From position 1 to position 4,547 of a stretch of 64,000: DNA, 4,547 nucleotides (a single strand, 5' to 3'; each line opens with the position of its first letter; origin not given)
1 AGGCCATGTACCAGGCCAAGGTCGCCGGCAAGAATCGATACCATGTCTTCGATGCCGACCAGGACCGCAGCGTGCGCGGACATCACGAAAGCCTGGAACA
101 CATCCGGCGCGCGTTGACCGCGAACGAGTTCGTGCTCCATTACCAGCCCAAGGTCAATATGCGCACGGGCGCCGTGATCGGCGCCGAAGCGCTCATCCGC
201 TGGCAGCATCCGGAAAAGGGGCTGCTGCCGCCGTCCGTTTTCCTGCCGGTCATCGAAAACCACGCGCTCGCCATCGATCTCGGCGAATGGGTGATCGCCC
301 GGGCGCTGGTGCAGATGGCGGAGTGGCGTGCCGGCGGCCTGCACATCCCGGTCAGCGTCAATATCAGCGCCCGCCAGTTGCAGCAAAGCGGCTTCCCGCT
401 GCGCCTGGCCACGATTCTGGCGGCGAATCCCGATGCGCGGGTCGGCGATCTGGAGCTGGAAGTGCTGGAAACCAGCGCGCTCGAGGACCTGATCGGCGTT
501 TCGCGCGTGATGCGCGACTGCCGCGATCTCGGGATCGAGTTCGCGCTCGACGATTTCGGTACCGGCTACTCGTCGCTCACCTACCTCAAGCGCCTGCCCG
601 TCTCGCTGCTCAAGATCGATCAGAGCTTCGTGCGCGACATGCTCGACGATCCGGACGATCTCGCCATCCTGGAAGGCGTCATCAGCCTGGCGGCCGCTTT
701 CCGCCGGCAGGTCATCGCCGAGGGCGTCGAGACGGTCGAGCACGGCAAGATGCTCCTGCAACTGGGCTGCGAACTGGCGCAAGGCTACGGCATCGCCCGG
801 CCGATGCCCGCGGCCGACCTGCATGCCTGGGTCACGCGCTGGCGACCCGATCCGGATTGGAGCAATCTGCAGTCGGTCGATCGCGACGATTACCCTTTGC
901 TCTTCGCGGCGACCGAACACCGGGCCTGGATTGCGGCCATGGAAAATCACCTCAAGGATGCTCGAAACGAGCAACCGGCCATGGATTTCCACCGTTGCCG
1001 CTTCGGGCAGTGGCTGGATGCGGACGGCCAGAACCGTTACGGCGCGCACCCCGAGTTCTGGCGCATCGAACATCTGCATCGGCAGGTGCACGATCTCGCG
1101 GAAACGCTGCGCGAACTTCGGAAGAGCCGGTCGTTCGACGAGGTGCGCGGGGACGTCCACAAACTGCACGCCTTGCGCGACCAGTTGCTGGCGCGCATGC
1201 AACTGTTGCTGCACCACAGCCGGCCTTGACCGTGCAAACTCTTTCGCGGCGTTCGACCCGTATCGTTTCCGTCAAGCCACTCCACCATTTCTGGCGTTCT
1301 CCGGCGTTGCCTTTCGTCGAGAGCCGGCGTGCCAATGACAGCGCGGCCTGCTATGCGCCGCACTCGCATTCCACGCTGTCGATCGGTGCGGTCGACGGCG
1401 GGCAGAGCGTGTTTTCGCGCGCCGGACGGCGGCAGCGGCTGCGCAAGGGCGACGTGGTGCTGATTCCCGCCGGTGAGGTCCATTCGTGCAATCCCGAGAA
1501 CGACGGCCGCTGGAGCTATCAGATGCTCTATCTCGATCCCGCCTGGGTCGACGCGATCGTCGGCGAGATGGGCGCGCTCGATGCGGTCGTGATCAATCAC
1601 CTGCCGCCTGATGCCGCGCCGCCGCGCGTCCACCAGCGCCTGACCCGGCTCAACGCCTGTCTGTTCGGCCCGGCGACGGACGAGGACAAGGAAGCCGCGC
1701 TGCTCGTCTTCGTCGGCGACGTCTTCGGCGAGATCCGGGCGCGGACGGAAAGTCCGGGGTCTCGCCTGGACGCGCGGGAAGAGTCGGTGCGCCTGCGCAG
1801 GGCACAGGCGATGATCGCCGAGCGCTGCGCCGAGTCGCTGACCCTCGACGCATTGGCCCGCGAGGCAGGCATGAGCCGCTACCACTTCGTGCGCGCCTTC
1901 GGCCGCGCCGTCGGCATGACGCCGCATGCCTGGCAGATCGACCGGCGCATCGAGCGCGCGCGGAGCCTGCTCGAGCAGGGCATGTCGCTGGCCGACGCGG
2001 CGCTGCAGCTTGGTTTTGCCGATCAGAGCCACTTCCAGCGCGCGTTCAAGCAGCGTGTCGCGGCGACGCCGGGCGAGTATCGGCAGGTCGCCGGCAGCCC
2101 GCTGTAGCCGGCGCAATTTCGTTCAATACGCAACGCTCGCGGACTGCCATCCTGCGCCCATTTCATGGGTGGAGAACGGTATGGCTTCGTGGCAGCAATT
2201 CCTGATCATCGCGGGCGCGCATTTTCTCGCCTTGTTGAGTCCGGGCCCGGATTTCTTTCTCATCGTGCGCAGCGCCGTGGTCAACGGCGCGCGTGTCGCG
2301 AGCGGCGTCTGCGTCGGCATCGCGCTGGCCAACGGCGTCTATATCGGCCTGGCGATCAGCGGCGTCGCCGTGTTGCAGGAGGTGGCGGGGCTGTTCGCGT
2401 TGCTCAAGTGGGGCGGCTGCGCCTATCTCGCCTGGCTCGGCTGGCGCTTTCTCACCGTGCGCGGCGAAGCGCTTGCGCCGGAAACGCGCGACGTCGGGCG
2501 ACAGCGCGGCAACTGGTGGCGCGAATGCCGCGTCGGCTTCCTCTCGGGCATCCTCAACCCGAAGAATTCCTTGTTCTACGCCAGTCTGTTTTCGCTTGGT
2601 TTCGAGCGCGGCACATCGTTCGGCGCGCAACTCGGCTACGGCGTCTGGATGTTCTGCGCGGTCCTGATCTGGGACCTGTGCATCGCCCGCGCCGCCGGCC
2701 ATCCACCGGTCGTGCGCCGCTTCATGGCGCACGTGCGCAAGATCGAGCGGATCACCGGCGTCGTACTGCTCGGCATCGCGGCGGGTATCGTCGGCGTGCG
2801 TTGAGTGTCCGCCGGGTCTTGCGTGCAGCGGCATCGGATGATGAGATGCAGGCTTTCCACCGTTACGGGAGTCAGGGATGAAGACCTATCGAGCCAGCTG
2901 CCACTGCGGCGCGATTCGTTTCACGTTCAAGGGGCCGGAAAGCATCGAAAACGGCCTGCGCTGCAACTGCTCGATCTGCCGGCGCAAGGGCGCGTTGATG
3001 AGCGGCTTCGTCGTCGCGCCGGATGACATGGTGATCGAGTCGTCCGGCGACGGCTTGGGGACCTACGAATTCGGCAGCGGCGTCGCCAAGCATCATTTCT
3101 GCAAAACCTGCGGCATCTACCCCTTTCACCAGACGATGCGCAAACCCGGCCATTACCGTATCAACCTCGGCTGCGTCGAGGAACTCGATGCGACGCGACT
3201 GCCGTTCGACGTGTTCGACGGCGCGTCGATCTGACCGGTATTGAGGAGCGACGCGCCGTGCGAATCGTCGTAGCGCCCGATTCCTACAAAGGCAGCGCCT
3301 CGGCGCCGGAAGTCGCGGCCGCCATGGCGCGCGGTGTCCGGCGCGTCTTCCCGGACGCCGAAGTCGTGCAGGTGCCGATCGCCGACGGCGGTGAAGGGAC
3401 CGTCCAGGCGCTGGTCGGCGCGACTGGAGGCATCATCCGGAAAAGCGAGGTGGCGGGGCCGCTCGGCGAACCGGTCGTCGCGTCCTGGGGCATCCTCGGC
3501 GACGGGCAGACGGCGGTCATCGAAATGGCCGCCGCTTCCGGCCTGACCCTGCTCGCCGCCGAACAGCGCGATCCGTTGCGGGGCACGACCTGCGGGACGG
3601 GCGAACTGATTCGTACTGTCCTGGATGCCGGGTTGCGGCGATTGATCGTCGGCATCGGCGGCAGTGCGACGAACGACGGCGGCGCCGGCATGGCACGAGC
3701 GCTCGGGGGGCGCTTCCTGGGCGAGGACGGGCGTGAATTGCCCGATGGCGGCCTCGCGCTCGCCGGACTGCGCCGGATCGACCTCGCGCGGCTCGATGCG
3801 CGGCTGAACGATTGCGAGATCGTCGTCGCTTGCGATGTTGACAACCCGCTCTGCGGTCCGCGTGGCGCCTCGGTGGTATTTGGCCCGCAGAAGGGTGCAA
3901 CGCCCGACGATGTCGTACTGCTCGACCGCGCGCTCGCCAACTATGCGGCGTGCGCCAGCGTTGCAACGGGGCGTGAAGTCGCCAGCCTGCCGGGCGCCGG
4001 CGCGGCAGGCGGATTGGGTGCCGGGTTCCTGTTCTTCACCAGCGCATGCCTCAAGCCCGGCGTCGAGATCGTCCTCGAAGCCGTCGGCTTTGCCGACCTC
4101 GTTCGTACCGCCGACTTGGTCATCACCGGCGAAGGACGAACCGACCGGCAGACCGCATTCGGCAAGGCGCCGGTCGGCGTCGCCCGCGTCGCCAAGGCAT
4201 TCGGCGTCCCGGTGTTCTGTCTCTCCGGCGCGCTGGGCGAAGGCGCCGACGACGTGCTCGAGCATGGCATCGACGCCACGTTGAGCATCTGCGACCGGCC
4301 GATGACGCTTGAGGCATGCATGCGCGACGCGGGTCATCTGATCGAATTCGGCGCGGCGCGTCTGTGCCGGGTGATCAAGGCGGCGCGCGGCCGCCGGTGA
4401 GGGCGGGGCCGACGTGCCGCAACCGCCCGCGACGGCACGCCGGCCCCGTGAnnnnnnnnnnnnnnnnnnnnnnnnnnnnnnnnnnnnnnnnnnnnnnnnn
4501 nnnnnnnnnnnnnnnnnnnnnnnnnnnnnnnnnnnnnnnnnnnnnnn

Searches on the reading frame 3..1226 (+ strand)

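Call 44: search_protein_families(library=pfam, proteins=[window:3-1226:+], max_evalue=0.001)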
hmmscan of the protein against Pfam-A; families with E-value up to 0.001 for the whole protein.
window:3-1226:+ (408 aa): 2 families
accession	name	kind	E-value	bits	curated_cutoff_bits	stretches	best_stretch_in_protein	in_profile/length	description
PF00563.25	EAL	-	1.3e-71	241.2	31.3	1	33-267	3-236/236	EAL domain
PF13682.11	CZB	-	2e-11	44.5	29.4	1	306-367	1-61/64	Chemoreceptor zinc-binding domain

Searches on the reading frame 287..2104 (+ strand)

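Call 44: search_protein_families(library=pfam, proteins=[window:287-2104:+], max_evalue=0.001)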
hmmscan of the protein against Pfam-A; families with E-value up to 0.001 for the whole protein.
window:287-2104:+ (606 aa): 4 families
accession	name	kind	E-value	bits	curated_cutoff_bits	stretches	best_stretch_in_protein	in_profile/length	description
PF12833.13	HTH_18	-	1.6e-25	89.7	33.6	1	523-600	1-79/80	Helix-turn-helix domain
PF02311.25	AraC_binding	-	3.7e-22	79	21.1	1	355-469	15-122/135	AraC-like ligand binding domain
PF00165.29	HTH_AraC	-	6.2e-20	71.3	26.6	2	514-549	5-40/42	Bacterial regulatory helix-turn-helix proteins, AraC family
PF07883.17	Cupin_2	-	7.9e-05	22.7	27.2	1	358-401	13-56/70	Cupin domain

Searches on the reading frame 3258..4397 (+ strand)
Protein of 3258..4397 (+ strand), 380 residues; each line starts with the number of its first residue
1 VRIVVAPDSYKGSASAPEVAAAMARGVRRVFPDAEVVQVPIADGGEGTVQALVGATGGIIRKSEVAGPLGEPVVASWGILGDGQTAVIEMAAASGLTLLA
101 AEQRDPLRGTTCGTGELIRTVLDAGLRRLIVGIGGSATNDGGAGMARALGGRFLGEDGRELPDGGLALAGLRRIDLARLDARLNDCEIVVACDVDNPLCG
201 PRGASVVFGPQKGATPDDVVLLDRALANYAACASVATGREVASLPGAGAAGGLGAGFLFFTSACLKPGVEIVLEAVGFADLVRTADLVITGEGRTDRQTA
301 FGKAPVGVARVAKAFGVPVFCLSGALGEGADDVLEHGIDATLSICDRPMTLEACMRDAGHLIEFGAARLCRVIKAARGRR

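Call 6: search_protein_families(library=pfam, proteins=[window:3258-4397:+], max_evalue=0.01)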
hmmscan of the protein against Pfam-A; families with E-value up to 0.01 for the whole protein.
window:3258-4397:+ (380 aa): 1 family
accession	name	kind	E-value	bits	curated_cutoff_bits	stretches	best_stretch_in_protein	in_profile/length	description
PF02595.20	Gly_kinase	-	2.4e-149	497.7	23.3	1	3-374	1-372/372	Glycerate kinase family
